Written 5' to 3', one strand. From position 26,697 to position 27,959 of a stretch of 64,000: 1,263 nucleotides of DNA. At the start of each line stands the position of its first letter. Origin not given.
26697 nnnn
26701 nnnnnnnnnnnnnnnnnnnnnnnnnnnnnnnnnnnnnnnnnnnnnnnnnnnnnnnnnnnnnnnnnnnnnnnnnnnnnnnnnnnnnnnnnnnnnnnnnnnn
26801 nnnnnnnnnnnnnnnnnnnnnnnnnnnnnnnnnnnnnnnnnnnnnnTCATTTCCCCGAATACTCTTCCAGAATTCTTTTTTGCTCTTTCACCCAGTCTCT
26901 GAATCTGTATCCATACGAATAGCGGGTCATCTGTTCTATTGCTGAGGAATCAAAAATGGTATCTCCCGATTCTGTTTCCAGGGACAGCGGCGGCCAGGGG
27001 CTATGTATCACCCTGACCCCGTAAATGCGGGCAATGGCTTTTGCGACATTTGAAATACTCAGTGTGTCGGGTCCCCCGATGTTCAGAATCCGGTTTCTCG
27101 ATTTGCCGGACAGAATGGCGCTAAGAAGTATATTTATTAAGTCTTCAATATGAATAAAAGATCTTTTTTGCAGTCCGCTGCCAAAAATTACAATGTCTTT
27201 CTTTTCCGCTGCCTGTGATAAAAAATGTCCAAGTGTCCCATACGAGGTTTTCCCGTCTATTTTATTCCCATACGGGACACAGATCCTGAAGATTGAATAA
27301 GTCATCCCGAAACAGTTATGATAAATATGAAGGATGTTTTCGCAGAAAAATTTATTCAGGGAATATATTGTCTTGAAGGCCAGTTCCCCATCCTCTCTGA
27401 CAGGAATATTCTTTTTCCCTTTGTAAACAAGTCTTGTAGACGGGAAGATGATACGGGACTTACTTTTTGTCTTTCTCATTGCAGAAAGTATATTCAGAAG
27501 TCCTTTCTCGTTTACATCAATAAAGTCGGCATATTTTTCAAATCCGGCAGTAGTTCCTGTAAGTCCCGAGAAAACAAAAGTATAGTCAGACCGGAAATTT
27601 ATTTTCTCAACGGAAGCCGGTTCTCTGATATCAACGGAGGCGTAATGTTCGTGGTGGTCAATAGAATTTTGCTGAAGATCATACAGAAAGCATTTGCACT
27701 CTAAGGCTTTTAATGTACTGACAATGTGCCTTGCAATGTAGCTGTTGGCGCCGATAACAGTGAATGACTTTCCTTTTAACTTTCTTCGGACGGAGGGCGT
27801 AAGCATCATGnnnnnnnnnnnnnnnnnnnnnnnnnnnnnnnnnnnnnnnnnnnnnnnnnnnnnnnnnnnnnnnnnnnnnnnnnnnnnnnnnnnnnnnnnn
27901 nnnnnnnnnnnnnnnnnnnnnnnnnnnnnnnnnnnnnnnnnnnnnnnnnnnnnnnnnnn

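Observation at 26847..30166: NDP-hexose 2,3-dehydratase plus Gfo/Idh/MocA reductase plus SDR in a Bacteroidota surface-glycan operon: a predicted 2,6-dideoxy (or 3-amino-2,3,6-trideoxy) sugar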

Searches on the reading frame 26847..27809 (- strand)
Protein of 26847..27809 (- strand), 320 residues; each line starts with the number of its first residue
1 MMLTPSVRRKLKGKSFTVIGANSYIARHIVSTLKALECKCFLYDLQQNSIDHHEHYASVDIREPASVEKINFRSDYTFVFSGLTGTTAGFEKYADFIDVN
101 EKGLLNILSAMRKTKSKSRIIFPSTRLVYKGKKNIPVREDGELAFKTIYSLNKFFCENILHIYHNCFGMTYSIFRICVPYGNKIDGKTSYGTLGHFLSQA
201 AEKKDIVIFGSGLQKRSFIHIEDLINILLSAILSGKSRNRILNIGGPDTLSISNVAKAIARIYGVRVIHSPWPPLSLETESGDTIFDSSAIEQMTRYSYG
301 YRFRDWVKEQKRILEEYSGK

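Call 3: search_protein_families(library=pfam, proteins=[window:26847-27809:-])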
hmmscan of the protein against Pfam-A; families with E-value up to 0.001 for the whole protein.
window:26847-27809:- (320 aa): 3 families
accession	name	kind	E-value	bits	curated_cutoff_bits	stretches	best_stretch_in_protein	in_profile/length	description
PF01370.27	Epimerase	-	1.3e-31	110.3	20.9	1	17-245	2-240/240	NAD dependent epimerase/dehydratase family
PF16363.11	GDP_Man_Dehyd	-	1.9e-15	57.6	27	1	45-246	45-251/332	GDP-mannose 4,6 dehydratase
PF04321.23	RmlD_sub_bind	-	0.00066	19.3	27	1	92-266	70-234/287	RmlD substrate binding domain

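Call 4: search_protein_families(library=ncbifam, proteins=[window:26847-27809:-])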
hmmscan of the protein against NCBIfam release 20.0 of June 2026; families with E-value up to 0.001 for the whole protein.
window:26847-27809:- (320 aa): 15 families
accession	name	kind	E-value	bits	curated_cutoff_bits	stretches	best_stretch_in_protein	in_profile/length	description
TIGR04180.1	EDH_00030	hypoth_equivalog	6.7e-20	71.3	475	1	42-267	40-260/297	NAD-dependent 4,6-dehydratase LegB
TIGR01179.1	galE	equivalog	9.1e-16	57.6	262.3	1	18-267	4-279/332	UDP-glucose 4-epimerase GalE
TIGR01181.1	dTDP_gluc_dehyt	equivalog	2.9e-13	49.6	365.1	1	44-262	42-260/321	dTDP-glucose 4,6-dehydratase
NF008872.0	PRK11908.1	equivalog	5.2e-12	45.5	294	1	17-261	5-269/349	bifunctional UDP-4-keto-pentose/UDP-xylose synthase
NF005998.1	PRK08125.1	equivalog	1.3e-10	40.3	777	1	14-276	316-598/649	bifunctional UDP-4-amino-4-deoxy-L-arabinose formyltransferase/UDP-glucuronic acid oxidase ArnA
NF007956.0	PRK10675.1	subfamily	4.4e-09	35.9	394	1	51-267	49-284/338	UDP-glucose 4-epimerase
NF047922.1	GDPFucSynFcl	equivalog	2.8e-08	33.6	500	1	58-265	36-255/308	GDP-L-fucose synthase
TIGR01777.1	yfcH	hypoth_equivalog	1.4e-05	24.8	207.35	1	209-276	188-253/292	TIGR01777 family oxidoreductase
NF011728.1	PRK15181.1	equivalog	3.9e-05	22.8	760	1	59-257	76-276/348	Vi polysaccharide biosynthesis UDP-N-acetylglucosaminuronic acid C-4 epimerase TviC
NF043036.1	ErythonDh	equivalog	6.4e-05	22.3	325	1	50-163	50-163/321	D-erythronate dehydrogenase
TIGR01214.1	rmlD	equivalog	7.3e-05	22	224.05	1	17-184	3-155/285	dTDP-4-dehydrorhamnose reductase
TIGR02197.1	heptose_epim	equivalog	0.00011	21.5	274.6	1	95-264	86-261/316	ADP-glyceromanno-heptose 6-epimerase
NF041015.1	UDPsulfquin_syn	equivalog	0.00011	21.3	575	1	184-235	229-281/384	UDP-sulfoquinovose synthase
NF050030.1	thlkprotThyD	equivalog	0.00018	20.8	400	1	209-284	197-270/305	thylakoid membrane protein ThyD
TIGR02622.1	CDP_4_6_dhtase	equivalog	0.0003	20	278.45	1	45-169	47-174/352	CDP-glucose 4,6-dehydratase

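Call 13: search_solved_structures(query=window:26847-27809:-, max_evalue=0.00001)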
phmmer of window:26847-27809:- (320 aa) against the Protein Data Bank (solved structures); distinct sequences matched with E-value up to 0.00001: 52.
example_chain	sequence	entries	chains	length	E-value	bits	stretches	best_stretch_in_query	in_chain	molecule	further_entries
3ehe_A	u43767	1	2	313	3.7e-17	65.6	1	100-264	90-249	UDP-glucose 4-epimerase (GalE-1)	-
6dnt_A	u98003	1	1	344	7.2e-16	61.4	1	11-260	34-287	NAD-dependent epimerase/dehydratase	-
1orr_A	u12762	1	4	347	5e-13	52.1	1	59-253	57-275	CDP-tyvelose-2-epimerase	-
6zl6_A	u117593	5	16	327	1.3e-12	50.7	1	75-269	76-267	Epimerase domain-containing protein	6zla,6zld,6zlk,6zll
6zlj_A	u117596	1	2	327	4.6e-12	48.9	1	75-269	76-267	Epimerase domain-containing protein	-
8rdg_A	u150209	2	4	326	5.3e-12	48.7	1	60-260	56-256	SDR family NAD(P)-dependent oxidoreductase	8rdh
8rdi_A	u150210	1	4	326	1.9e-11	46.9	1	60-260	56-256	SDR family NAD(P)-dependent oxidoreductase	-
6wjb_A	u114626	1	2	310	2.5e-11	46.5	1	107-265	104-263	NAD-dependent epimerase/dehydratase family protein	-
6wj9_A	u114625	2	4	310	1.3e-10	44.2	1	107-265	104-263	NAD-dependent epimerase/dehydratase family protein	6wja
3m2p_A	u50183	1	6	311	1.5e-10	43.9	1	68-309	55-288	UDP-N-acetylglucosamine 4-epimerase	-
3aw9_A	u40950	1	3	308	3.1e-10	42.9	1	18-267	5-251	NAD-dependent epimerase/dehydratase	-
8v4g_A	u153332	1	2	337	5.5e-10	42.1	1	10-269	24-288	Putative nucleotide sugar dehydratase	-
8v4h_A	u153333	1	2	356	9.2e-10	41.3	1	10-269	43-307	Putative nucleotide sugar dehydratase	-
3icp_A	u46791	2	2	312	2.3e-09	40.1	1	19-267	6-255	NAD-dependent epimerase/dehydratase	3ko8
5u4q_A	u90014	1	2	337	2.5e-09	39.9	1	55-231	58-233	dTDP-glucose 4,6-dehydratase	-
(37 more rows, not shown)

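Call 34: find_homologous_proteins(query=window:26847-27809:-, max_evalue=1e-10)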
Query window:26847-27809:- (320 aa): 1428 proteins with E <= 1e-10 among 2850 candidates; the best 120 are listed.
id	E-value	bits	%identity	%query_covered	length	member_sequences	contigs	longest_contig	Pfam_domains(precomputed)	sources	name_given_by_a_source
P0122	2.7e-212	721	100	100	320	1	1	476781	PF16363.12,PF01370.28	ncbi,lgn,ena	-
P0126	1.7e-103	364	57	93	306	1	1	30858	PF04321.24,PF16363.12,PF01073.26,PF13460.13,PF01370.28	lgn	-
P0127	1.3e-94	335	51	91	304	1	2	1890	PF04321.24,PF16363.12,PF01073.26,PF01370.28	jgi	jgi:UDP-glucose 4-epimerase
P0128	4.7e-94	333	50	94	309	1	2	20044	PF04321.24,PF16363.12,PF02719.22,PF07993.19,PF01370.28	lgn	-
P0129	1.7e-93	331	49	92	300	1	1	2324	PF04321.24,PF16363.12,PF01370.28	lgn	-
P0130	6.9e-92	326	50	91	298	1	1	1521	PF04321.24,PF16363.12,PF01073.26,PF01370.28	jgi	jgi:UDP-glucose 4-epimerase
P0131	2.2e-90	321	50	91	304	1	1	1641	PF04321.24,PF16363.12,PF01073.26,PF07993.19,PF13460.13,PF01370.28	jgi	-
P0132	3.3e-88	314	49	94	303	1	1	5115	PF04321.24,PF16363.12,PF07993.19,PF01370.28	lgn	-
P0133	5.1e-88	313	47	95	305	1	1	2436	PF04321.24,PF16363.12,PF01370.28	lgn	-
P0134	8.1e-88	313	50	91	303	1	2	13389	PF04321.24,PF16363.12,PF01073.26,PF01370.28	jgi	jgi:UDP-glucose 4-epimerase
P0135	1.6e-87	312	51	90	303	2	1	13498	PF04321.24,PF16363.12,PF01073.26,PF07993.19,PF01370.28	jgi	-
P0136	2.0e-87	311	49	92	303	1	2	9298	PF04321.24,PF16363.12,PF01370.28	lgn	-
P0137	3.3e-87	311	46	95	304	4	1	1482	PF04321.24,PF16363.12,PF01073.26,PF01370.28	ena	-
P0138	3.7e-87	310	46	95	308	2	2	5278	PF04321.24,PF16363.12,PF01370.28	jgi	-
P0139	6.5e-87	310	51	91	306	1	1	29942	PF04321.24,PF16363.12,PF01073.26,PF07993.19,PF13460.13,PF01370.28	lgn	-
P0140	1.0e-86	309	48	91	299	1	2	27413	PF04321.24,PF16363.12,PF01073.26,PF01370.28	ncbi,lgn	-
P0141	1.0e-86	309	46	94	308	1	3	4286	PF04321.24,PF16363.12,PF01370.28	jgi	-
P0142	2.8e-86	308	49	91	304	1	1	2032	PF04321.24,PF16363.12,PF01073.26,PF01370.28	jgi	jgi:UDP-glucose 4-epimerase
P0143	1.1e-85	306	49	91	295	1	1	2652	PF04321.24,PF16363.12,PF01073.26,PF07993.19,PF13460.13,PF01370.28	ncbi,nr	ncbi:NAD(P)-dependent oxidoreductase [Candidatus Roizmanbacteria bacterium]|nr:NAD(P)-dependent oxid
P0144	2.6e-85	304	48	93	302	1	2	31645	PF04321.24,PF16363.12,PF01370.28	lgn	-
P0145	3.5e-85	304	47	93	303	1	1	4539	PF04321.24,PF16363.12,PF01370.28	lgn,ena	-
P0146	8.8e-85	303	47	92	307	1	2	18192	PF04321.24,PF16363.12,PF01073.26,PF01370.28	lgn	-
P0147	1.1e-84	302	49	92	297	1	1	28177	PF04321.24,PF16363.12,PF01370.28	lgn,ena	-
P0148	1.3e-84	302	49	92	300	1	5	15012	PF04321.24,PF16363.12,PF01370.28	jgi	-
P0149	1.9e-84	301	49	91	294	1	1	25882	PF04321.24,PF16363.12,PF01370.28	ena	-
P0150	2.2e-84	301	49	92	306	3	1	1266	PF04321.24,PF16363.12,PF01370.28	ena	-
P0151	3.6e-84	301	49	94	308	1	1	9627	PF04321.24,PF16363.12,PF13460.13,PF01370.28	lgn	-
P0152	3.8e-84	300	47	92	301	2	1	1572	PF04321.24,PF16363.12,PF01370.28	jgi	jgi:UDP-glucose 4-epimerase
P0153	6.3e-84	300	46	91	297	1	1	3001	PF04321.24,PF16363.12,PF01370.28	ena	-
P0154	9.2e-84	299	45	94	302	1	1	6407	PF04321.24,PF16363.12,PF01370.28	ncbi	-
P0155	9.4e-84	299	46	91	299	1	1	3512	PF04321.24,PF16363.12,PF01370.28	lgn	-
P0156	9.9e-84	299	47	92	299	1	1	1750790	PF04321.24,PF16363.12,PF01370.28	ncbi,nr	ncbi:MAG: NAD-dependent epimerase/dehydratase family protein [Bacteroidetes bacterium]|nr:NAD-depend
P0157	1.2e-83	299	48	91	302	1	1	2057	PF04321.24,PF16363.12,PF01370.28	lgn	-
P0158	1.6e-83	298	48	94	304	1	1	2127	PF04321.24,PF16363.12,PF01073.26,PF01370.28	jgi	jgi:UDP-glucose 4-epimerase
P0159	2.4e-83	298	46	91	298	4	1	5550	PF04321.24,PF16363.12,PF01370.28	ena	-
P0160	3.0e-83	298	44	93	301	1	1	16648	PF04321.24,PF16363.12,PF01370.28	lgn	-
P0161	3.6e-83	297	46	91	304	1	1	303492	PF04321.24,PF16363.12,PF01370.28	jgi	jgi:UDP-glucose 4-epimerase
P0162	3.7e-83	297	46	92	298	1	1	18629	PF04321.24,PF16363.12,PF02719.22,PF01073.26,PF07993.19,PF01370.28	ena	-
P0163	4.1e-83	297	47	93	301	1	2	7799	PF04321.24,PF16363.12,PF01370.28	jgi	-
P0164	4.6e-83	297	46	92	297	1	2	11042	PF04321.24,PF16363.12,PF01370.28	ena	-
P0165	4.7e-83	297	46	92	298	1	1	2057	PF04321.24,PF16363.12,PF01370.28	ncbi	-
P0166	6.3e-83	296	48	91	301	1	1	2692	PF04321.24,PF16363.12,PF13460.13,PF01370.28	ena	-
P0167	7.5e-83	296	47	92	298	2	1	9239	PF04321.24,PF16363.12,PF01073.26,PF13460.13,PF01370.28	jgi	-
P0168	1.0e-82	296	48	92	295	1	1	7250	PF04321.24,PF16363.12,PF01073.26,PF01370.28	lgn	-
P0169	1.5e-82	295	46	92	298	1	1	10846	PF04321.24,PF16363.12,PF02719.22,PF01073.26,PF01370.28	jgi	-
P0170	1.6e-82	295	45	93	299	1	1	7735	PF04321.24,PF16363.12,PF01370.28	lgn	-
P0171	1.6e-82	295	45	92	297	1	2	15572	PF04321.24,PF16363.12,PF01370.28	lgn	-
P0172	1.6e-82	295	46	93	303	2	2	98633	PF04321.24,PF16363.12,PF01370.28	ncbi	-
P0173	2.5e-82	295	48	92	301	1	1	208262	PF04321.24,PF16363.12,PF01370.28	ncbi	ncbi:MAG: NAD-dependent epimerase/dehydratase family protein [Clostridium sp.]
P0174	2.6e-82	294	45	92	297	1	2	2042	PF04321.24,PF16363.12,PF01073.26,PF01370.28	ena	-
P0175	2.6e-82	294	48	91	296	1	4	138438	PF04321.24,PF16363.12,PF05368.20,PF01073.26,PF13460.13,PF01370.28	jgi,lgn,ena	-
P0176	2.6e-82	294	47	91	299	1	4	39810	PF04321.24,PF16363.12,PF01073.26,PF01370.28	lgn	-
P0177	2.7e-82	294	46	93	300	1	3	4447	PF04321.24,PF16363.12,PF01370.28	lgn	-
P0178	2.9e-82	294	46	92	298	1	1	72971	PF04321.24,PF16363.12,PF01073.26,PF01370.28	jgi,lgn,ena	-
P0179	3.0e-82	294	46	91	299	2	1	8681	PF04321.24,PF16363.12,PF01073.26,PF01370.28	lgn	-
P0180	3.2e-82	294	46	91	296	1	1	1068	PF04321.24,PF16363.12,PF01370.28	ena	-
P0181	3.4e-82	294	47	93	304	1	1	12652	PF04321.24,PF16363.12,PF01370.28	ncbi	-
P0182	3.4e-82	294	46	91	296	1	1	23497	PF04321.24,PF16363.12,PF01073.26,PF01370.28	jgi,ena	-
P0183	3.5e-82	294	48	92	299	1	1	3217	PF04321.24,PF16363.12,PF01370.28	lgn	-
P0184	3.8e-82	294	48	92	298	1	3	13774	PF04321.24,PF16363.12,PF01073.26,PF01370.28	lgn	-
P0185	4.1e-82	294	46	91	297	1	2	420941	PF04321.24,PF16363.12,PF01073.26,PF01370.28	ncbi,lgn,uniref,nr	ncbi:NAD-dependent epimerase/dehydratase family protein [Flavobacterium sp. ANB]|uniref:NAD-dependen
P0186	4.8e-82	294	47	91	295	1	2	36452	PF04321.24,PF16363.12,PF01073.26,PF01370.28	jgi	jgi:UDP-glucose 4-epimerase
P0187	5.7e-82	293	47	91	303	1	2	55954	PF04321.24,PF16363.12,PF01073.26,PF01370.28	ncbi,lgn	-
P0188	7.0e-82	293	46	92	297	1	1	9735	PF04321.24,PF16363.12,PF01370.28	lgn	-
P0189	7.2e-82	293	46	91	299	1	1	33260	PF04321.24,PF16363.12,PF01370.28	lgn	-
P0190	7.2e-82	293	45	92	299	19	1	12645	PF04321.24,PF16363.12,PF01370.28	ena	-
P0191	9.9e-82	293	46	91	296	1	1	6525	PF04321.24,PF16363.12,PF01073.26,PF01370.28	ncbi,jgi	jgi:UDP-glucose 4-epimerase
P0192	1.0e-81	293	48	91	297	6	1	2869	PF04321.24,PF16363.12,PF01073.26,PF01370.28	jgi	jgi:UDP-glucose 4-epimerase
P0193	1.2e-81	292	47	91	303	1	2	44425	PF04321.24,PF16363.12,PF02719.22,PF01370.28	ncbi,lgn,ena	ncbi:MAG: NAD(P)-dependent oxidoreductase [Bacteroidota bacterium]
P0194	1.2e-81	292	45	92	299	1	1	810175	PF04321.24,PF16363.12,PF01370.28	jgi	jgi:UDP-glucose 4-epimerase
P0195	1.3e-81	292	47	91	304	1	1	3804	PF04321.24,PF16363.12,PF01073.26,PF01370.28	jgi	jgi:UDP-glucose 4-epimerase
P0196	1.5e-81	292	46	93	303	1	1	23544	PF04321.24,PF16363.12,PF01073.26,PF01370.28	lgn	-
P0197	1.9e-81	292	46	91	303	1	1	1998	PF04321.24,PF16363.12,PF01073.26,PF07993.19,PF13460.13,PF01370.28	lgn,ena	-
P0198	2.1e-81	292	47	91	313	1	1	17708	PF04321.24,PF16363.12,PF01073.26,PF07993.19,PF01370.28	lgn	-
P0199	2.6e-81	291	46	92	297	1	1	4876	PF04321.24,PF16363.12,PF01073.26,PF01370.28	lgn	-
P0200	3.1e-81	291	45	91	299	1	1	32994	PF04321.24,PF16363.12,PF01370.28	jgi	-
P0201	3.6e-81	291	46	92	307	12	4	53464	PF04321.24,PF16363.12,PF07993.19,PF01370.28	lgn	-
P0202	5.4e-81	290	47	91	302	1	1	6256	PF04321.24,PF16363.12,PF01073.26,PF13460.13,PF01370.28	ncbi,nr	ncbi:MAG: NAD(P)-dependent oxidoreductase [bacterium]|nr:NAD(P)-dependent oxidoreductase [bacterium]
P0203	6.9e-81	290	44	92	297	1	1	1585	PF04321.24,PF16363.12,PF01073.26,PF01370.28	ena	-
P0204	9.4e-81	289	45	91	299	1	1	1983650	PF04321.24,PF16363.12,PF01073.26,PF01370.28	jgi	jgi:UDP-glucose 4-epimerase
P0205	1.3e-80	289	46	91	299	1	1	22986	PF04321.24,PF16363.12,PF01370.28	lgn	-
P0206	1.3e-80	289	45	92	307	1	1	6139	PF04321.24,PF16363.12,PF01073.26,PF01370.28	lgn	-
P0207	1.4e-80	289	45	92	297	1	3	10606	PF04321.24,PF16363.12,PF01370.28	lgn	-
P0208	1.6e-80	289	45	91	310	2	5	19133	PF04321.24,PF16363.12,PF01073.26,PF07993.19,PF01370.28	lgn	-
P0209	1.8e-80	288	45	92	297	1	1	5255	PF04321.24,PF16363.12,PF01073.26,PF01370.28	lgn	-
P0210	1.8e-80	288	46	91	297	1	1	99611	PF04321.24,PF16363.12,PF01073.26,PF01370.28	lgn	-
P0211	2.1e-80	288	45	92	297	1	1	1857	PF04321.24,PF16363.12,PF01370.28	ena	-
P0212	2.8e-80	288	45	92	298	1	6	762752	PF04321.24,PF16363.12,PF01073.26,PF01370.28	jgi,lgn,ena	-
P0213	3.3e-80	288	46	91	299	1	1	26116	PF04321.24,PF16363.12,PF01370.28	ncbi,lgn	-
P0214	3.8e-80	287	46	93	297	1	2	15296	PF04321.24,PF16363.12,PF01370.28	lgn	-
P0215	5.2e-80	287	47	91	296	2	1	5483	PF04321.24,PF16363.12,PF01370.28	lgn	-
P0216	6.0e-80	287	47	91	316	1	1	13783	PF04321.24,PF16363.12,PF01073.26,PF01370.28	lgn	-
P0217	6.3e-80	287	44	92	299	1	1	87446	PF04321.24,PF16363.12,PF01370.28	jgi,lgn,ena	-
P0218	6.4e-80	287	47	92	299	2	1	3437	PF04321.24,PF16363.12,PF01073.26,PF01370.28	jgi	-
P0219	7.9e-80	286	46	92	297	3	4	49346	PF04321.24,PF16363.12,PF01073.26,PF01370.28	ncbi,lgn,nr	ncbi:MAG: SDR family oxidoreductase [Ignavibacteria bacterium]|nr:SDR family oxidoreductase [Ignavib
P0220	8.1e-80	286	45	92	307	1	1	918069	PF04321.24,PF16363.12,PF01073.26,PF01370.28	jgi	-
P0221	9.0e-80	286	45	92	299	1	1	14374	PF04321.24,PF16363.12,PF01370.28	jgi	-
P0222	9.8e-80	286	45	92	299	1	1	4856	PF04321.24,PF16363.12,PF01370.28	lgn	-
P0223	1.0e-79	286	45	91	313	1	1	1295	PF04321.24,PF16363.12,PF01370.28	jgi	jgi:UDP-glucose 4-epimerase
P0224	1.1e-79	286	43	96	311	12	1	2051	PF04321.24,PF16363.12,PF01370.28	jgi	-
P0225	1.1e-79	286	45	92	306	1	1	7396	PF04321.24,PF16363.12,PF01370.28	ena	-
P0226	1.1e-79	286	46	91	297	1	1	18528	PF04321.24,PF16363.12,PF01073.26,PF01370.28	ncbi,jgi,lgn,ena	jgi:UDP-glucose 4-epimerase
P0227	1.3e-79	286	46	91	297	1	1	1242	PF04321.24,PF16363.12,PF01073.26,PF01370.28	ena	-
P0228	1.4e-79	286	46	91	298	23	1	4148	PF04321.24,PF16363.12,PF01370.28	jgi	-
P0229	1.5e-79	285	45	92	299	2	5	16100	PF04321.24,PF16363.12,PF01370.28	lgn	-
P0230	1.5e-79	285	45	92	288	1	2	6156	PF04321.24,PF16363.12,PF01370.28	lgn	-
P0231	1.5e-79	285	45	91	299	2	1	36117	PF04321.24,PF16363.12,PF01370.28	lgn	-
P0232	1.6e-79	285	45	93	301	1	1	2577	PF16363.12,PF01370.28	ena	-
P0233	1.7e-79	285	45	91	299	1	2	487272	PF04321.24,PF16363.12,PF01370.28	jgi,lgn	-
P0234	1.8e-79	285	44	94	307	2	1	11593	PF04321.24,PF16363.12,PF01370.28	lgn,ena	-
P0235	1.8e-79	285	47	92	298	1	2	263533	PF04321.24,PF16363.12,PF01370.28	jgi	jgi:UDP-glucose 4-epimerase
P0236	1.9e-79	285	44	93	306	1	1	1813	PF04321.24,PF16363.12,PF01370.28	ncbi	-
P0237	1.9e-79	285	44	92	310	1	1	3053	PF04321.24,PF16363.12,PF01370.28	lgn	-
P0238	1.9e-79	285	45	91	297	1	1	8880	PF04321.24,PF16363.12,PF01073.26,PF01370.28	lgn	-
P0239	2.1e-79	285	46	91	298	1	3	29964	PF04321.24,PF16363.12,PF01073.26,PF01370.28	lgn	-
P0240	2.1e-79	285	46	91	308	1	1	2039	PF04321.24,PF16363.12,PF01370.28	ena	-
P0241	2.2e-79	285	46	92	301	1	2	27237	PF04321.24,PF16363.12,PF02719.22,PF01370.28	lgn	-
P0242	2.5e-79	285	45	91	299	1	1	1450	PF04321.24,PF16363.12,PF01370.28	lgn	-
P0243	3.0e-79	284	47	92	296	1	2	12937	PF04321.24,PF16363.12,PF01073.26,PF01370.28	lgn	-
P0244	4.1e-79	284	48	91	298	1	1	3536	PF04321.24,PF16363.12,PF13460.13,PF01370.28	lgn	-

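Call 35: find_encoding_contigs(protein=P0185, flank=8000, max_places=1)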
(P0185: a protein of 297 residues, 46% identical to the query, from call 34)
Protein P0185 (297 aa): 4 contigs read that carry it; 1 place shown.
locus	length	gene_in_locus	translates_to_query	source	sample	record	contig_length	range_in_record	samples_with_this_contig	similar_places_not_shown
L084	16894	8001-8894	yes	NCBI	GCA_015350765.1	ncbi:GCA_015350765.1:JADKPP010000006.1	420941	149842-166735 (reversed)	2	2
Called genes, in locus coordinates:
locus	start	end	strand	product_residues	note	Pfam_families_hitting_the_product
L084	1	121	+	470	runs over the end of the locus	PF01943:Polysacc_synt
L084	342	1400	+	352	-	PF07388:A-2_8-polyST (weak)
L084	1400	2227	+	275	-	PF00535:Glycos_transf_2, PF10111:Glyco_tranf_2_2 (weak)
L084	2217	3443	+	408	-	-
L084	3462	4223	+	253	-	PF00535:Glycos_transf_2, PF10111:Glyco_tranf_2_2, PF13641:Glyco_tranf_2_3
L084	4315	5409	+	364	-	PF00534:Glycos_transf_1, PF13692:Glyco_trans_1_4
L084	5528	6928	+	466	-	PF03559:Hexose_dehydrat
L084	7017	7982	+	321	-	PF01408:GFO_IDH_MocA, PF22725:GFO_IDH_MocA_C3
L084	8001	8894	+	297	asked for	PF01073:3Beta_HSD (weak), PF01370:Epimerase, PF04321:RmlD_sub_bind, PF16363:GDP_Man_Dehyd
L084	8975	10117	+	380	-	-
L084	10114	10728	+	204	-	PF00117:GATase, PF07685:GATase_3, PF01174:SNO (weak)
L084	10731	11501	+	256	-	PF00977:His_biosynth, PF01207:Dus (faint)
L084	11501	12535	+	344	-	PF01073:3Beta_HSD, PF01370:Epimerase, PF02719:Polysacc_synt_2, PF03435:Sacchrp_dh_NADP (weak), PF05368:NmrA, PF16363:GDP_Man_Dehyd, PF13460:NAD_binding_10, PF08485:Polysacc_syn_2C, +3 more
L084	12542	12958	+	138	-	PF05523:FdtA (weak)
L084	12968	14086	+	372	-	PF01370:Epimerase, PF14667:Polysacc_synt_C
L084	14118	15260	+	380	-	PF02350:Epimerase_2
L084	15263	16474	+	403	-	PF13439:Glyco_transf_4 (faint), PF13579:Glyco_trans_4_4 (faint), PF00534:Glycos_transf_1, PF13692:Glyco_trans_1_4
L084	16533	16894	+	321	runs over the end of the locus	PF00953:Glycos_transf_4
